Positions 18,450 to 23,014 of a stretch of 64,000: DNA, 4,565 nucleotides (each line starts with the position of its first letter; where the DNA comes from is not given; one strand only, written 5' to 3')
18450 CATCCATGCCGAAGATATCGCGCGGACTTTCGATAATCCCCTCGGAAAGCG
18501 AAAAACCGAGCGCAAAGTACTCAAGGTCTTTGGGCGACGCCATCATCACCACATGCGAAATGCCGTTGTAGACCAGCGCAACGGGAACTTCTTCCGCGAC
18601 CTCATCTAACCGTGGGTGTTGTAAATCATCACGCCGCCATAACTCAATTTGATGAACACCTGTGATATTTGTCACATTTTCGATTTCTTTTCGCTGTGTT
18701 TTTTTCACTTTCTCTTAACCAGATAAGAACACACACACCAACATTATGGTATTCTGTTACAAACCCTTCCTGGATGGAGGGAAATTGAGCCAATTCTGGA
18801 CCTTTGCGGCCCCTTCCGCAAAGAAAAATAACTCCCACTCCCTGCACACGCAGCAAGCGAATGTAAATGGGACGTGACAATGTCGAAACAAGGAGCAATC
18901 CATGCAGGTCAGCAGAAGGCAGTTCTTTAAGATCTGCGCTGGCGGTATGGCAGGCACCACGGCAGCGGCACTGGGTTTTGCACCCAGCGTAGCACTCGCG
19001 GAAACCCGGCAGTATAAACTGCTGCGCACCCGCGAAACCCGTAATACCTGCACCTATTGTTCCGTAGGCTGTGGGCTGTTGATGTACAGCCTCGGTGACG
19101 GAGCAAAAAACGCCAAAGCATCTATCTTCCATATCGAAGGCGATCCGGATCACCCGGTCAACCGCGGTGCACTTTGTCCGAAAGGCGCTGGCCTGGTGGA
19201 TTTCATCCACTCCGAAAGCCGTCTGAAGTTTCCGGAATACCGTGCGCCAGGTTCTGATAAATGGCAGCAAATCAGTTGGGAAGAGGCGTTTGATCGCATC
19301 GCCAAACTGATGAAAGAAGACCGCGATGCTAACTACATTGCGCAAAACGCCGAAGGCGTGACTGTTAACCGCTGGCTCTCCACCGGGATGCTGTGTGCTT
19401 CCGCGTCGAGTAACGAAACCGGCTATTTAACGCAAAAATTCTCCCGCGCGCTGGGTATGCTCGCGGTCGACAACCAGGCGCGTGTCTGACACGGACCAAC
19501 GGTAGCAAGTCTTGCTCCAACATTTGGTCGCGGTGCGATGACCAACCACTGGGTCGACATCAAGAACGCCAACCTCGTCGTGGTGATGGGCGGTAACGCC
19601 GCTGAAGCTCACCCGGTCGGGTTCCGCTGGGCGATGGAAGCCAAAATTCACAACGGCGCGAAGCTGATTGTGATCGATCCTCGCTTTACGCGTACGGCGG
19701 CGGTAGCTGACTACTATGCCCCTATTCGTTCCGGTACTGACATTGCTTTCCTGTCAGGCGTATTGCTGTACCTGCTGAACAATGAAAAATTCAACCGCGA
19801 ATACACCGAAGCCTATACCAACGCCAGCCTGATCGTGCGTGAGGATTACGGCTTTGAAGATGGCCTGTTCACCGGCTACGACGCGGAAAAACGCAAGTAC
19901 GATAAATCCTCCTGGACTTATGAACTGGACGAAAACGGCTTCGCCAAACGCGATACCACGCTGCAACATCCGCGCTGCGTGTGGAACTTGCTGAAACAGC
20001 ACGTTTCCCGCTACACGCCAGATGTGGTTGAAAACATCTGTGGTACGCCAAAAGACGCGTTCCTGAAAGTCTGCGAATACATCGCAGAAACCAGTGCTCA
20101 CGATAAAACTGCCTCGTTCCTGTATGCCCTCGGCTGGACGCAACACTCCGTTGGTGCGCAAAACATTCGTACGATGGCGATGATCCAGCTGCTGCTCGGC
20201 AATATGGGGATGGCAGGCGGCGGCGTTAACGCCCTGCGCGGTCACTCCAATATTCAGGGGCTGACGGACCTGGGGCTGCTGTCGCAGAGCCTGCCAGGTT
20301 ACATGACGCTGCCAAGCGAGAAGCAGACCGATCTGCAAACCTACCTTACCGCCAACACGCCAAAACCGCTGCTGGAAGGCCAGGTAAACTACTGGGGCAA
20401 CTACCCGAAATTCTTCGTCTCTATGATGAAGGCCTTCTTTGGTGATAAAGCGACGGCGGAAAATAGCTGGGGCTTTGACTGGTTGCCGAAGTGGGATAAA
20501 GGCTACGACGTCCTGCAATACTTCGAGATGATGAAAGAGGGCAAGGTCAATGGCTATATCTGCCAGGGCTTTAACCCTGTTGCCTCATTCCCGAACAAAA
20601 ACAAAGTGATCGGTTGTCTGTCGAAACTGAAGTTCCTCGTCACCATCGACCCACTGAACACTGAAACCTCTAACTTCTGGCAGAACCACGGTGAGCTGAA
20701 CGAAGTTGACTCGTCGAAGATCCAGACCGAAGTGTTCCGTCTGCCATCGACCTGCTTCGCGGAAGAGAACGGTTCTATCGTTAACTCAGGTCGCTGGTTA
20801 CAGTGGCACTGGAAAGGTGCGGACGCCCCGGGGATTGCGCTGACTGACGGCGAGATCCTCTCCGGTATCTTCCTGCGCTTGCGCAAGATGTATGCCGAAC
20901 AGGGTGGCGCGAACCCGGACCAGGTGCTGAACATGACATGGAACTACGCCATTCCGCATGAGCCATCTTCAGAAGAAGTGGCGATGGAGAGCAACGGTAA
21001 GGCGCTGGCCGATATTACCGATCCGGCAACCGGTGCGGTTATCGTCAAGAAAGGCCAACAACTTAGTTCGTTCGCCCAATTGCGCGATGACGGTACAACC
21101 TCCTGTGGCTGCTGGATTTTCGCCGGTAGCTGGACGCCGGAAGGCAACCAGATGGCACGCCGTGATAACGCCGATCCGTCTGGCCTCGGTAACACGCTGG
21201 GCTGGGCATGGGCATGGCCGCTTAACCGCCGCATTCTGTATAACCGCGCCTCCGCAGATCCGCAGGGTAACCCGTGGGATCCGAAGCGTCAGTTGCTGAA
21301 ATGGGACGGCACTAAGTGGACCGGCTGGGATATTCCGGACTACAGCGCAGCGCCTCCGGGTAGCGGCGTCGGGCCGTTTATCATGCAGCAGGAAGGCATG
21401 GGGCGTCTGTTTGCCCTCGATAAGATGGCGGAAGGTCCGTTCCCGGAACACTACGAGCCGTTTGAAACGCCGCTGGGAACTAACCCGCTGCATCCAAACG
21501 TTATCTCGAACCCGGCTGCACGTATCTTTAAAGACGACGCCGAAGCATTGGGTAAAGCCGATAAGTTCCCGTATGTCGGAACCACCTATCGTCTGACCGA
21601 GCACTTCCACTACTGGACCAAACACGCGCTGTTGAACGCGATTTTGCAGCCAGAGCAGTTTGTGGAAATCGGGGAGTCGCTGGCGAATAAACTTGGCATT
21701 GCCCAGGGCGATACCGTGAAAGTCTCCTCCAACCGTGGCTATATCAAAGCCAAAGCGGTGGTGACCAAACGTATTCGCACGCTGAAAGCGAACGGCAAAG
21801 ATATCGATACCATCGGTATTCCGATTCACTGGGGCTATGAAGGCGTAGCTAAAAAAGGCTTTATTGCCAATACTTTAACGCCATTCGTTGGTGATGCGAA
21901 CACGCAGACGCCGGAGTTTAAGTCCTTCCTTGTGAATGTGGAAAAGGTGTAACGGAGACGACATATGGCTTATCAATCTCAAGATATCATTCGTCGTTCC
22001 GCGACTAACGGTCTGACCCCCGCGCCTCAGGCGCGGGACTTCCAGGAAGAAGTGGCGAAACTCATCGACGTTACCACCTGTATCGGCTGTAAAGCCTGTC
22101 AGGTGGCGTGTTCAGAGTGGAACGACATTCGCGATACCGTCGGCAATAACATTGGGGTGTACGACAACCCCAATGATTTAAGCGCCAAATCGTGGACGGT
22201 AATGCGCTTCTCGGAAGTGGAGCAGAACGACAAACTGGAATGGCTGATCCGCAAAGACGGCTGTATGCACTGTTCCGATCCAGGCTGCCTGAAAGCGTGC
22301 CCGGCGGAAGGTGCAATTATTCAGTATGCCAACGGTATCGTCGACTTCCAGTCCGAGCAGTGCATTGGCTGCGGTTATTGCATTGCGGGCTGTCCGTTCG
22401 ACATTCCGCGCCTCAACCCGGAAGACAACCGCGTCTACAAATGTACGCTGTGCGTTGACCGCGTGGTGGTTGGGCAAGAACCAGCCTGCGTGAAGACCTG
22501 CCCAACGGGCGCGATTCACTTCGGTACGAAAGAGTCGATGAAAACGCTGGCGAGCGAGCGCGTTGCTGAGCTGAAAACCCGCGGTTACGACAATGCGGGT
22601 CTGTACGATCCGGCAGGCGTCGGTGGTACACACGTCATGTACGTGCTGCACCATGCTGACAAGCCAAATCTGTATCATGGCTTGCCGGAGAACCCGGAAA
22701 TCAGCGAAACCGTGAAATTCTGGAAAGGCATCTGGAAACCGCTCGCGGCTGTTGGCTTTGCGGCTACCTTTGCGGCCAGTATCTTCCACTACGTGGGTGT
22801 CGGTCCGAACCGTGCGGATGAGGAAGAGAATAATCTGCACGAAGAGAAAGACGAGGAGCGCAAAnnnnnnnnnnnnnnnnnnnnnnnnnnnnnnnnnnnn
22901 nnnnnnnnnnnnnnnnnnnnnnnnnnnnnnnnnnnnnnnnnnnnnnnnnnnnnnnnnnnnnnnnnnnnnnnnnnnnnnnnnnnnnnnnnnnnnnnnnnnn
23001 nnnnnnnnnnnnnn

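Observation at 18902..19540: Selenocysteine recoding site in fdoG with a downstream stem-loop, explaining the split ORF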

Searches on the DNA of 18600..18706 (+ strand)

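Call 55: search_dna_similar(query=window:18600-18706:+, collection=ecoli_genomes, mode=near, max_rows=8)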
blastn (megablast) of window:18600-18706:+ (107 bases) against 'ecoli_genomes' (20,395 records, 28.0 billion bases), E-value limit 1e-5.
Records with a match: 5409; places in all: 5409; records where one place covers at least 80% of the query: 5409.
Genomes with a match: 5409 of 5426; with a place that covers at least 80% of the query: 5409. Places per genome that has any: lowest 1, median 1, highest 1. On chromosomes: 5407 places; on plasmids: 2.
Best place of each record, by identity: >=99% 1980; 95-99% 3426; 90-95% 3.
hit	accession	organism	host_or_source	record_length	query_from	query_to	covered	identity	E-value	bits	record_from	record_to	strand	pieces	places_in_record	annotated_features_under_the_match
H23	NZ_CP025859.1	Escherichia coli strain 504239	Homo sapiens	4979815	1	107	100%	99.1%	2e-46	193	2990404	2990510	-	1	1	fdhD: formate dehydrogenase accessory sulfurtransferase FdhD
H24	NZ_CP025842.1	Escherichia coli strain 720632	Homo sapiens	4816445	1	107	100%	99.1%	2e-46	193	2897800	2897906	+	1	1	fdhD: formate dehydrogenase accessory sulfurtransferase FdhD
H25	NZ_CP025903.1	Escherichia coli strain 300709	Homo sapiens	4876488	1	107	100%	99.1%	2e-46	193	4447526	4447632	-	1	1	fdhD: formate dehydrogenase accessory sulfurtransferase FdhD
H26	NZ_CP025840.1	Escherichia coli strain 214-4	Homo sapiens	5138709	1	107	100%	99.1%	2e-46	193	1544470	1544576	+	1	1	fdhD: formate dehydrogenase accessory sulfurtransferase FdhD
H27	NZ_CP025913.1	Escherichia coli strain 203740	Homo sapiens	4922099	1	107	100%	99.1%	2e-46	193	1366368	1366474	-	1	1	fdhD: formate dehydrogenase accessory sulfurtransferase FdhD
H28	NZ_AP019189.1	Escherichia coli strain M217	Homo sapiens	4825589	1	107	100%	99.1%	2e-46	193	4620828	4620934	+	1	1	fdhD: formate dehydrogenase accessory sulfurtransferase FdhD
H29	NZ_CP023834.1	Escherichia coli strain 4/2-1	Homo sapiens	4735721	1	107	100%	99.1%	2e-46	193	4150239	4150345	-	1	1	fdhD: formate dehydrogenase accessory sulfurtransferase FdhD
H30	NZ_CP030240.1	Escherichia coli strain ER1709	-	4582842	1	107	100%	99.1%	2e-46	193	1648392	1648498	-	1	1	fdhD: formate dehydrogenase accessory sulfurtransferase FdhD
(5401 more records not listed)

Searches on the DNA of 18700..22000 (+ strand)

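Call 6: search_dna_similar(query=window:18700-22000:+, collection=ecoli_genomes, mode=near, max_rows=10)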
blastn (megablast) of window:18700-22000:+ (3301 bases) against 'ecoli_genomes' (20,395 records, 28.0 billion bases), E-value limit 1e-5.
Records with a match: 5434; places in all: 10839; records where one place covers at least 80% of the query: 5434.
Genomes with a match: 5426 of 5426; with a place that covers at least 80% of the query: 5426. Places per genome that has any: lowest 1, median 2, highest 3. On chromosomes: 10832 places; on plasmids: 7.
Best place of each record, by identity: >=99% 3268; 95-99% 2157; 60-80% 9.
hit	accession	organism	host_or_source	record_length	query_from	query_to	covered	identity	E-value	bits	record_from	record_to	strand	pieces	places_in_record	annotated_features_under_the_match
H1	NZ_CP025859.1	Escherichia coli strain 504239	Homo sapiens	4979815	1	3301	100%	100.0%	0e+0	6096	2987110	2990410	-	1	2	fdnG: formate dehydrogenase-N subunit alpha | fdoH: formate dehydrogenase O subunit beta | fdhD: formate dehydrogenase accessory sulfurtransferase FdhD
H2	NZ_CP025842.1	Escherichia coli strain 720632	Homo sapiens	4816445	1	3301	100%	100.0%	0e+0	6096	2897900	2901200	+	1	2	fdnG: formate dehydrogenase-N subunit alpha | fdoH: formate dehydrogenase O subunit beta | fdhD: formate dehydrogenase accessory sulfurtransferase FdhD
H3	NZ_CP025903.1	Escherichia coli strain 300709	Homo sapiens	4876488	1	3301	100%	100.0%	0e+0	6096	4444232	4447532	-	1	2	fdnG: formate dehydrogenase-N subunit alpha | fdoH: formate dehydrogenase O subunit beta | fdhD: formate dehydrogenase accessory sulfurtransferase FdhD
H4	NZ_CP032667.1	Escherichia coli str. K-12 substr. MG1655 strain K-12 ...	Laboratory strain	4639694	1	3301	100%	100.0%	0e+0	6096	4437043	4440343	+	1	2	fdnG: formate dehydrogenase-N subunit alpha | fdoH: formate dehydrogenase O subunit beta | fdhD: formate dehydrogenase accessory sulfurtransferase FdhD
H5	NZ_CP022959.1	Escherichia coli ATCC 8739 strain ATCC 8739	stepwise adaptation to AgNO3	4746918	1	3301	100%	100.0%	0e+0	6096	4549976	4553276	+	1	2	fdnG: formate dehydrogenase-N subunit alpha | fdoH: formate dehydrogenase O subunit beta | fdhD: formate dehydrogenase accessory sulfurtransferase FdhD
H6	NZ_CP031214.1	Escherichia coli strain C600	Homo sapiens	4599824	1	3301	100%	100.0%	0e+0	6096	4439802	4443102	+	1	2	fdnG: formate dehydrogenase-N subunit alpha | fdoH: formate dehydrogenase O subunit beta | fdhD: formate dehydrogenase accessory sulfurtransferase FdhD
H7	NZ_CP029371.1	Escherichia coli strain C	cow's milk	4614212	1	3301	100%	100.0%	0e+0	6096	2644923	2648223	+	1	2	fdnG: formate dehydrogenase-N subunit alpha | fdoH: formate dehydrogenase O subunit beta | fdhD: formate dehydrogenase accessory sulfurtransferase FdhD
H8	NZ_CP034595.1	Escherichia coli strain WCHEC035053S1G0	missing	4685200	1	3301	100%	100.0%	0e+0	6096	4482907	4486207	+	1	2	fdnG: formate dehydrogenase-N subunit alpha | fdoH: formate dehydrogenase O subunit beta | fdhD: formate dehydrogenase accessory sulfurtransferase FdhD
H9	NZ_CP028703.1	Escherichia coli strain ME8067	Laboratory strain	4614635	1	3301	100%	100.0%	0e+0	6096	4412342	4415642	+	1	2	fdnG: formate dehydrogenase-N subunit alpha | fdoH: formate dehydrogenase O subunit beta | fdhD: formate dehydrogenase accessory sulfurtransferase FdhD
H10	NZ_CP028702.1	Escherichia coli strain J53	Laboratory strain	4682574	1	3301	100%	100.0%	0e+0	6096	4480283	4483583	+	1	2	fdnG: formate dehydrogenase-N subunit alpha | fdoH: formate dehydrogenase O subunit beta | fdhD: formate dehydrogenase accessory sulfurtransferase FdhD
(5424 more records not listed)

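Call 8: get_annotated_region(hit=H4, flank=3500)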
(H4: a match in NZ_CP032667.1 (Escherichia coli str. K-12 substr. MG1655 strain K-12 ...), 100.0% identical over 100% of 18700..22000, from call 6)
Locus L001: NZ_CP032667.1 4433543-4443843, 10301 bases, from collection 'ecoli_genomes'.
description: Escherichia coli str. K-12 substr. MG1655 strain K-12 chromosome, complete genome
organism: Escherichia coli str. K-12 substr. MG1655 strain K-12 substr. MG1655 (NCBI taxid 511145)
replicon: chromosome; assembly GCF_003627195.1
host: -; source: Laboratory strain; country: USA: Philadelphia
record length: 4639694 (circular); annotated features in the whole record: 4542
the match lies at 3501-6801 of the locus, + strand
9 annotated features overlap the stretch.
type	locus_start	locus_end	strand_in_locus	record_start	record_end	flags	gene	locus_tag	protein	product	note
CDS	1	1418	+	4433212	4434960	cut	frvR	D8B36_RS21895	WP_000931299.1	putative frv operon regulatory protein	-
CDS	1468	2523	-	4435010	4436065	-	yiiG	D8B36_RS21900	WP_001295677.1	YiiG family protein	-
CDS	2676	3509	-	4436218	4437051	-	fdhD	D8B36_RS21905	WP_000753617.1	formate dehydrogenase accessory sulfurtransferase FdhD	-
CDS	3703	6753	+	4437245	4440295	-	fdnG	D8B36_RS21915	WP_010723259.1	formate dehydrogenase-N subunit alpha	-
CDS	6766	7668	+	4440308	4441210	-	fdoH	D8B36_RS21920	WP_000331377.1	formate dehydrogenase O subunit beta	-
CDS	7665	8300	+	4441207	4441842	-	fdoI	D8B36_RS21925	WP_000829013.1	formate dehydrogenase cytochrome b556 subunit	-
CDS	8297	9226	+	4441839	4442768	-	fdhE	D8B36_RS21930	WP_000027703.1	formate dehydrogenase accessory protein FdhE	-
CDS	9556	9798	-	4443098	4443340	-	yiiF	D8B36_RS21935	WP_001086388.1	protein YiiF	-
CDS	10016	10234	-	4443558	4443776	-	yiiE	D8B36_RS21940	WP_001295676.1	CopG family transcriptional regulator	-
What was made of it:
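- On fdoG specifically (rather than fdnG): PGAP records label the gene 'fdnG' (call 8); this is a naming artefact.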

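Call 41: search_dna_similar(query=window:19460-19560:+, collection=ecoli_genomes, mode=near, rows=spread, max_rows=12)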
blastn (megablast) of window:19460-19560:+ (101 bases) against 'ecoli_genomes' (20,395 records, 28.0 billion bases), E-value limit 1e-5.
Records with a match: 5434; places in all: 10832; records where one place covers at least 80% of the query: 5434.
Genomes with a match: 5426 of 5426; with a place that covers at least 80% of the query: 5426. Places per genome that has any: lowest 1, median 2, highest 3. On chromosomes: 10825 places; on plasmids: 7.
Best place of each record, by identity: >=99% 5425; 95-99% 9.
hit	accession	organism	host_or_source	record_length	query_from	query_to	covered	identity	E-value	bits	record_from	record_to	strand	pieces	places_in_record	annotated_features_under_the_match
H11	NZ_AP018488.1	Escherichia coli O157:H7 strain PV15-279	Homo sapiens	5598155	1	101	100%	100.0%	7e-45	187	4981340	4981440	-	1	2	fdnG: formate dehydrogenase-N subunit alpha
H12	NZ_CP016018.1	Escherichia coli strain ER1821R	missing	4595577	1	101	100%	100.0%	7e-45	187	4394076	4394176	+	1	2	fdnG: formate dehydrogenase-N subunit alpha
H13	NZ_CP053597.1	Escherichia coli strain T7Express_LysY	not applicable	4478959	1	101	100%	100.0%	7e-45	187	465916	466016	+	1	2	fdnG: formate dehydrogenase-N subunit alpha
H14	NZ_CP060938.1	Escherichia coli strain EC11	Homo sapiens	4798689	1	101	100%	100.0%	7e-45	187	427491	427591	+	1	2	fdnG: formate dehydrogenase-N subunit alpha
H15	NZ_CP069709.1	Escherichia coli strain EA7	pig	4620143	1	101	100%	100.0%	7e-45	187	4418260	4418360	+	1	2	fdnG: formate dehydrogenase-N subunit alpha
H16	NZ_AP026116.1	Escherichia coli strain CEC13002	Homo sapiens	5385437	1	101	100%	100.0%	7e-45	187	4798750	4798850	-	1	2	fdnG: formate dehydrogenase-N subunit alpha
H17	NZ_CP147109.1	Escherichia coli strain KMi029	river water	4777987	1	101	100%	100.0%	7e-45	187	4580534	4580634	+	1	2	fdnG: formate dehydrogenase-N subunit alpha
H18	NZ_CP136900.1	Escherichia coli strain LI60C3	Mus musculus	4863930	1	101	100%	100.0%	7e-45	187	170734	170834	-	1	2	fdnG: formate dehydrogenase-N subunit alpha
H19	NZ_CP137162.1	Escherichia coli strain YA-1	duck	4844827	1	101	100%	100.0%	7e-45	187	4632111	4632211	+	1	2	fdnG: formate dehydrogenase-N subunit alpha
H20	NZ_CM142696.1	Escherichia coli strain UID2309220041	Homo sapiens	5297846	1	101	100%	100.0%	7e-45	187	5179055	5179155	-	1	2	fdnG: formate dehydrogenase-N subunit alpha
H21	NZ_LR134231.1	Escherichia coli strain NCTC9087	missing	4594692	1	101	100%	100.0%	7e-45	187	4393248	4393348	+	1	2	fdnG: formate dehydrogenase-N subunit alpha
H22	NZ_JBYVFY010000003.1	Escherichia coli strain CKJ_1000_3.1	-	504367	1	95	94%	96.8%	1e-36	159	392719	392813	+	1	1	fdnG: formate dehydrogenase-N subunit alpha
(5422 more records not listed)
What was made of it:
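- The 101 nt around the site are present in all 5426 complete E. coli genomes (call 41). It is present in all 5426 complete E. coli genomes (call 41).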

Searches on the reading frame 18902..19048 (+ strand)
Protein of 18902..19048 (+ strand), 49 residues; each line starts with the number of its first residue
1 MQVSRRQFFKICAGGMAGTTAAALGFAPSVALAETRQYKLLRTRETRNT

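Call 39: search_protein_families(proteins=[window:18902-19048:+], library=ncbifam, max_evalue=1)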
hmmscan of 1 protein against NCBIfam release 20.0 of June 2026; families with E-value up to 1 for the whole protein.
seq(49 aa): 5 families
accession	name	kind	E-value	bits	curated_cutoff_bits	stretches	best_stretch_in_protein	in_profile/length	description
TIGR01553.1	formate-DH-alph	equivalog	1.5e-11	42.9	814.2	1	2-49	1-48/1009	formate dehydrogenase-N subunit alpha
TIGR02811.1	formate_TAT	hypoth_equivalog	0.034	14.5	48.45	1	2-33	8-37/66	formate dehydrogenase region TAT target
NF045520.1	H2_NiFeSe_small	exception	0.048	13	470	1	3-33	2-31/314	NiFeSe hydrogenase small subunit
TIGR01412.1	tat_substr_1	equivalog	0.084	11.7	428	1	2-40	7-47/420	iron uptake transporter deferrochelatase/peroxidase subunit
TIGR01409.1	TAT_signal_seq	domain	0.7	10.4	16.7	0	3-33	1-29/29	twin-arginine translocation signal domain-containing protein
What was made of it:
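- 18902..19000 (+): Coding region for the N-terminal twin-arginine (Tat) signal peptide, residues 1-33. It has SRRQFFK at residues 4-10 and ends in A-L-A before ETRQYK. The generic Tat profile TIGR01409 scores only 10.4 bits against a 16.7 cut-off (call 39).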

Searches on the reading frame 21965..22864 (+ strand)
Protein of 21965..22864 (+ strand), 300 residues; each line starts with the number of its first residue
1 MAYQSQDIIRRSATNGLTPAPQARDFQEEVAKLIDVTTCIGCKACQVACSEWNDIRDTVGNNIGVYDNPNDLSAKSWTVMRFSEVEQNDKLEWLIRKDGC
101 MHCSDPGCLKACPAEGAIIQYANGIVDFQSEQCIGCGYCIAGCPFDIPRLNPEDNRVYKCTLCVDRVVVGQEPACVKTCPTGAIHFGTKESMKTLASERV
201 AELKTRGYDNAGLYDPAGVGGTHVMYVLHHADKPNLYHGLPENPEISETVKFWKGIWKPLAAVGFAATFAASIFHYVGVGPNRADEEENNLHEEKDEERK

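Call 11: search_protein_families(proteins=[window:21965-22864:+], library=ncbifam, max_evalue=0.00001)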
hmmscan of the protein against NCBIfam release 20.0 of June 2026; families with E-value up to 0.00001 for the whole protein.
window:21965-22864:+ (300 aa): 28 families (the best 25 are shown)
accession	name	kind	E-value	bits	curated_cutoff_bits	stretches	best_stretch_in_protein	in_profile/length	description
TIGR01582.1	FDH-beta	equivalog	4.6e-144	478.7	334.7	1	7-289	1-282/283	formate dehydrogenase subunit beta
NF008134.0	PRK10882.1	equivalog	2.8e-44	151.5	263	1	22-206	31-225/329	hydrogenase 2 operon protein HybA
NF045715.1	sulf_resp_HmcB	equivalog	2.5e-41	141.8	420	1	24-228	31-235/307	sulfate respiration complex iron-sulfur protein HmcB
TIGR02951.1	DMSO_dmsB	equivalog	6e-34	117.4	214.1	1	34-193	6-157/161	DMSO/selenate family reductase complex B subunit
TIGR03149.1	cyt_nit_nrfC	equivalog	4.9e-29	101.3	377.6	1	27-200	36-195/225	cytochrome c nitrite reductase Fe-S protein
NF011569.0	PRK14993.1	equivalog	1.3e-26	93.6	416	1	14-197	28-196/244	tetrathionate reductase subunit TtrB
NF045797.1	DsrO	equivalog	1.3e-23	83.6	200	1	98-201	101-214/235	sulfate reduction electron transfer complex DsrMKJOP subunit DsrO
TIGR03478.1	DMSO_red_II_bet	subfamily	2.4e-21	76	480.7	1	100-191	131-222/321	DMSO reductase family type II enzyme, iron-sulfur subunit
NF038355.1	FDH3_beta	equivalog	1.4e-18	67.5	240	1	33-163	6-121/180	formate dehydrogenase FDH3 subunit beta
NF041782.1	mnquin_red_QrcC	equivalog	2.3e-18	66.7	400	1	33-154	4-122/239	menaquinone reductase iron-sulfur cluster-binding subunit QrcC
NF042979.1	EthbenzDh_ebdB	equivalog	4.5e-18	65.2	740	1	99-192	152-245/354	ethylbenzene dehydrogenase subunit beta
NF007382.0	PRK09898.1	equivalog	4.6e-17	62.2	213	1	37-184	66-198/208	ferredoxin-like protein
NF041715.1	arsenate_red_ArrB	equivalog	1e-16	61.2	450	1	32-151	5-107/233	arsenate respiratory reductase iron-sulfur subunit ArrB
NF009408.0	PRK12769.1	equivalog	1.7e-15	56.2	1003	1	35-201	8-159/659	formate-dependent uric acid utilization protein AegA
NF045766.1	PhenlGlyoxDHPadI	equivalog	5.2e-15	55.1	700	1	36-193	11-142/443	NADH-dependent phenylglyoxylate dehydrogenase subunit beta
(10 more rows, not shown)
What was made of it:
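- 21965..22867 (+): fdoH, iron-sulfur (beta) subunit. It starts 12 nt after the fdoG stop codon. TIGR01582 478.7 bits against 334.7 (call 11).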
